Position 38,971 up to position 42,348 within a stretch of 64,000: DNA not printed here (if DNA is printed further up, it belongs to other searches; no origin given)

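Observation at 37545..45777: Seven-gene heavy-metal RND operon with unusual inserted components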

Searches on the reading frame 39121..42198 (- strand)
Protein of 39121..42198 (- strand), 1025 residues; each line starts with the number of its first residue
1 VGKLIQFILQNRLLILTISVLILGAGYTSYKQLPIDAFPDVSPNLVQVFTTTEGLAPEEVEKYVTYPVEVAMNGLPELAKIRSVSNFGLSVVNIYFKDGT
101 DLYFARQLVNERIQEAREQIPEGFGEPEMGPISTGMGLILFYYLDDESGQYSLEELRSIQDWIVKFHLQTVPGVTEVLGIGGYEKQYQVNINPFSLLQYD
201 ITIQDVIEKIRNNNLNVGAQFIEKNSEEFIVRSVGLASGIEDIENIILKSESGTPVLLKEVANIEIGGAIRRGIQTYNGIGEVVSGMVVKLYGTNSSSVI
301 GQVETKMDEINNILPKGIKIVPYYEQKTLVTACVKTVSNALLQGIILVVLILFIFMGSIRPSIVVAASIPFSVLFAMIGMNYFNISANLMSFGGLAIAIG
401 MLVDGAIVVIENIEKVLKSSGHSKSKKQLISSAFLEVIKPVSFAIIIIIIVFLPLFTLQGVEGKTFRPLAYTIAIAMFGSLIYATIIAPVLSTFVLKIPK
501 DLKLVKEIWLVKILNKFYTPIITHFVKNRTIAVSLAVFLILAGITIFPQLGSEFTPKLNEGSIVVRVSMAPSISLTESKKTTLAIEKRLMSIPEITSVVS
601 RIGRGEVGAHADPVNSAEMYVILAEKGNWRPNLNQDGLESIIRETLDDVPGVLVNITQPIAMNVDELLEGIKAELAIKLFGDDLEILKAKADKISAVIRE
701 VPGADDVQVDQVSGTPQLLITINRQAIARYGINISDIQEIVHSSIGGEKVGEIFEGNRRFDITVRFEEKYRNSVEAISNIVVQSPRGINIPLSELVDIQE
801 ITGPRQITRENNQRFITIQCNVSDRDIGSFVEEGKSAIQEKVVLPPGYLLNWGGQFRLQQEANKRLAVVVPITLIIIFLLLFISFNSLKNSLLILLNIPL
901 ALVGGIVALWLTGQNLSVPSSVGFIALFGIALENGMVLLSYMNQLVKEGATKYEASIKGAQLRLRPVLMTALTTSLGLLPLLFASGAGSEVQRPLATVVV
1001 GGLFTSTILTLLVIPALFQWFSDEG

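Call 5: search_protein_families(library=pfam, max_evalue=0.01, proteins=[window:39121-42198:-])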
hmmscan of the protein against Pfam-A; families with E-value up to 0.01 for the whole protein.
window:39121-42198:- (1025 aa): 2 families
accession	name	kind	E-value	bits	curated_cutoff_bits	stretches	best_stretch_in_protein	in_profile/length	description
PF00873.25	ACR_tran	-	1.2e-292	973.8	28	1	5-1021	2-1020/1021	AcrB/AcrD/AcrF family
PF03176.21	MMPL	-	3.3e-07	30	20.5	1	859-1021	138-302/333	MMPL family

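Call 6: search_protein_families(library=ncbifam, max_evalue=0.01, proteins=[window:39121-42198:-])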
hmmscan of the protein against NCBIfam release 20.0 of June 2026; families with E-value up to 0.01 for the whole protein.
window:39121-42198:- (1025 aa): 14 families
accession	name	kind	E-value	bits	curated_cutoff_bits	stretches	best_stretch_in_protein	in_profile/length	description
TIGR00914.1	2A0601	subfamily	0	1125.7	701.45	1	3-1021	4-1035/1051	CusA/CzcA family heavy metal efflux RND transporter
NF033617.1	RND_permease_2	subfamily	2.2e-168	562.2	1250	1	14-1022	10-1008/1009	multidrug efflux RND transporter permease subunit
NF000282.2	RND_permease_1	subfamily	1.8e-146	489.6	1250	1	9-1020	5-1026/1029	multidrug efflux RND transporter permease subunit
TIGR00915.1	2A0602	subfamily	3.3e-128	429.2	940.35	1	6-1018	3-1025/1050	efflux RND transporter permease subunit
NF007133.0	PRK09579.1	equivalog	1.6e-100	337.1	1763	1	9-1020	8-1001/1017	multidrug efflux RND transporter permease subunit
NF007842.1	PRK10555.1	equivalog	1.2e-96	324.6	1854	1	6-1019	3-1024/1036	multidrug efflux RND transporter permease AcrD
NF007131.0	PRK09577.1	equivalog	1.2e-94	317.9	1768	1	6-1018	3-1019/1045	multidrug efflux RND transporter permease subunit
NF007905.0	PRK10614.1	equivalog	9.5e-92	308.2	1774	1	15-1021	14-1008/1025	multidrug efflux RND transporter permease subunit MdtC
NF007798.0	PRK10503.1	equivalog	2.5e-90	303.5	1584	1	7-1021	16-1022/1040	MdtB/MuxB family multidrug efflux RND transporter permease subunit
NF000037.1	RND_perm_OqxB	exception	5.7e-87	292.6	2200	2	6-506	5-509/1050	multidrug efflux RND transporter permease subunit OqxB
NF011706.2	PRK15127.1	equivalog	1.3e-80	271.6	2150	1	7-1018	4-1026/1049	multidrug efflux RND transporter permease subunit AcrB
TIGR00921.1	2A067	subfamily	9.6e-12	43.7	351.9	1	768-1021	87-346/733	hydrophobe/amphiphile efflux-3 (HAE3) family transporter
TIGR00916.1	2A0604s01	subfamily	0.00017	21.3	148.6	0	866-1008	92-228/231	SecD/SecF family protein translocase subunit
TIGR03480.1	HpnN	hypoth_equivalog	0.00022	19.4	751.85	1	868-1019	273-421/862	hopanoid biosynthesis associated RND transporter like protein HpnN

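Call 42: search_solved_structures(query=window:39121-42198:-, max_evalue=1e-50, show_alignments=0)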
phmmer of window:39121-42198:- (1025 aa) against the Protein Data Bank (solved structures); distinct sequences matched with E-value up to 1e-50: 80 (the best 60 are shown).
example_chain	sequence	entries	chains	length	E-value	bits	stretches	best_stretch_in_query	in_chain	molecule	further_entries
4k0e_A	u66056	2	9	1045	5.5e-211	706.8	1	4-1019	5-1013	Heavy metal cation tricomponent efflux pump ZneA(CzcA-like)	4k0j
3t51_A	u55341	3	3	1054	1.2e-203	682.4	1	6-1019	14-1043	Cation efflux system protein CusA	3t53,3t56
3k07_A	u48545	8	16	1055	1.2e-203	682.4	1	6-1019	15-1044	Cation efflux system protein cusA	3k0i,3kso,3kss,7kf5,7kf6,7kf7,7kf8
3ne5_A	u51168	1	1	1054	1.3e-203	682.4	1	6-1019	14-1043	Cation efflux system protein cusA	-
4dop_A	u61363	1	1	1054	2.3e-203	681.6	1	6-1019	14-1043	Cation efflux system protein CusA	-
4dnr_A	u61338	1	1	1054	5.9e-203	680.2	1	6-1019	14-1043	Cation efflux system protein CusA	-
4dnt_A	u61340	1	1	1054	1.8e-202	678.6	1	6-1019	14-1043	Cation efflux system protein CusA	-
7b8p_A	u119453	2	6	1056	1.3e-95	324.9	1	4-1019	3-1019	Efflux pump membrane transporter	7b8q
6ows_A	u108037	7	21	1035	1.7e-95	324.5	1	6-1019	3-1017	Efflux pump membrane transporter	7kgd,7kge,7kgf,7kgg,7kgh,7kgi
8yr0_A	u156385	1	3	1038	2.5e-90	307.4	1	6-1018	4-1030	Cation/multidrug efflux pump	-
5lq3_A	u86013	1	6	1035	3.1e-89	303.8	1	7-1019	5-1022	CmeB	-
5t0o_A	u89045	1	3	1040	3.2e-89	303.8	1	7-1019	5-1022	CmeB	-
8f3e_A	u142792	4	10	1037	1.4e-88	301.7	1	7-1018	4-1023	Efflux pump membrane transporter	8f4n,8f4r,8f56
7cz9_A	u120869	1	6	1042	2.5e-88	300.8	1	6-571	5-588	Efflux pump membrane transporter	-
8zxs_A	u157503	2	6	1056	2.7e-88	300.7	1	6-571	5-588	Efflux pump membrane transporter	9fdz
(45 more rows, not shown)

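Call 45: search_solved_structures(query=window:39121-42198:-, max_evalue=1e-203, show_alignments=2)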
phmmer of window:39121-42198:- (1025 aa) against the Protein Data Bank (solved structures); distinct sequences matched with E-value up to 1e-203: 1.
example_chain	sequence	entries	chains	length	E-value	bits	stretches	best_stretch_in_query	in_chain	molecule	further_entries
4k0e_A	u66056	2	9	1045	5.5e-211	706.8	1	4-1019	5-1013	Heavy metal cation tricomponent efflux pump ZneA(CzcA-like)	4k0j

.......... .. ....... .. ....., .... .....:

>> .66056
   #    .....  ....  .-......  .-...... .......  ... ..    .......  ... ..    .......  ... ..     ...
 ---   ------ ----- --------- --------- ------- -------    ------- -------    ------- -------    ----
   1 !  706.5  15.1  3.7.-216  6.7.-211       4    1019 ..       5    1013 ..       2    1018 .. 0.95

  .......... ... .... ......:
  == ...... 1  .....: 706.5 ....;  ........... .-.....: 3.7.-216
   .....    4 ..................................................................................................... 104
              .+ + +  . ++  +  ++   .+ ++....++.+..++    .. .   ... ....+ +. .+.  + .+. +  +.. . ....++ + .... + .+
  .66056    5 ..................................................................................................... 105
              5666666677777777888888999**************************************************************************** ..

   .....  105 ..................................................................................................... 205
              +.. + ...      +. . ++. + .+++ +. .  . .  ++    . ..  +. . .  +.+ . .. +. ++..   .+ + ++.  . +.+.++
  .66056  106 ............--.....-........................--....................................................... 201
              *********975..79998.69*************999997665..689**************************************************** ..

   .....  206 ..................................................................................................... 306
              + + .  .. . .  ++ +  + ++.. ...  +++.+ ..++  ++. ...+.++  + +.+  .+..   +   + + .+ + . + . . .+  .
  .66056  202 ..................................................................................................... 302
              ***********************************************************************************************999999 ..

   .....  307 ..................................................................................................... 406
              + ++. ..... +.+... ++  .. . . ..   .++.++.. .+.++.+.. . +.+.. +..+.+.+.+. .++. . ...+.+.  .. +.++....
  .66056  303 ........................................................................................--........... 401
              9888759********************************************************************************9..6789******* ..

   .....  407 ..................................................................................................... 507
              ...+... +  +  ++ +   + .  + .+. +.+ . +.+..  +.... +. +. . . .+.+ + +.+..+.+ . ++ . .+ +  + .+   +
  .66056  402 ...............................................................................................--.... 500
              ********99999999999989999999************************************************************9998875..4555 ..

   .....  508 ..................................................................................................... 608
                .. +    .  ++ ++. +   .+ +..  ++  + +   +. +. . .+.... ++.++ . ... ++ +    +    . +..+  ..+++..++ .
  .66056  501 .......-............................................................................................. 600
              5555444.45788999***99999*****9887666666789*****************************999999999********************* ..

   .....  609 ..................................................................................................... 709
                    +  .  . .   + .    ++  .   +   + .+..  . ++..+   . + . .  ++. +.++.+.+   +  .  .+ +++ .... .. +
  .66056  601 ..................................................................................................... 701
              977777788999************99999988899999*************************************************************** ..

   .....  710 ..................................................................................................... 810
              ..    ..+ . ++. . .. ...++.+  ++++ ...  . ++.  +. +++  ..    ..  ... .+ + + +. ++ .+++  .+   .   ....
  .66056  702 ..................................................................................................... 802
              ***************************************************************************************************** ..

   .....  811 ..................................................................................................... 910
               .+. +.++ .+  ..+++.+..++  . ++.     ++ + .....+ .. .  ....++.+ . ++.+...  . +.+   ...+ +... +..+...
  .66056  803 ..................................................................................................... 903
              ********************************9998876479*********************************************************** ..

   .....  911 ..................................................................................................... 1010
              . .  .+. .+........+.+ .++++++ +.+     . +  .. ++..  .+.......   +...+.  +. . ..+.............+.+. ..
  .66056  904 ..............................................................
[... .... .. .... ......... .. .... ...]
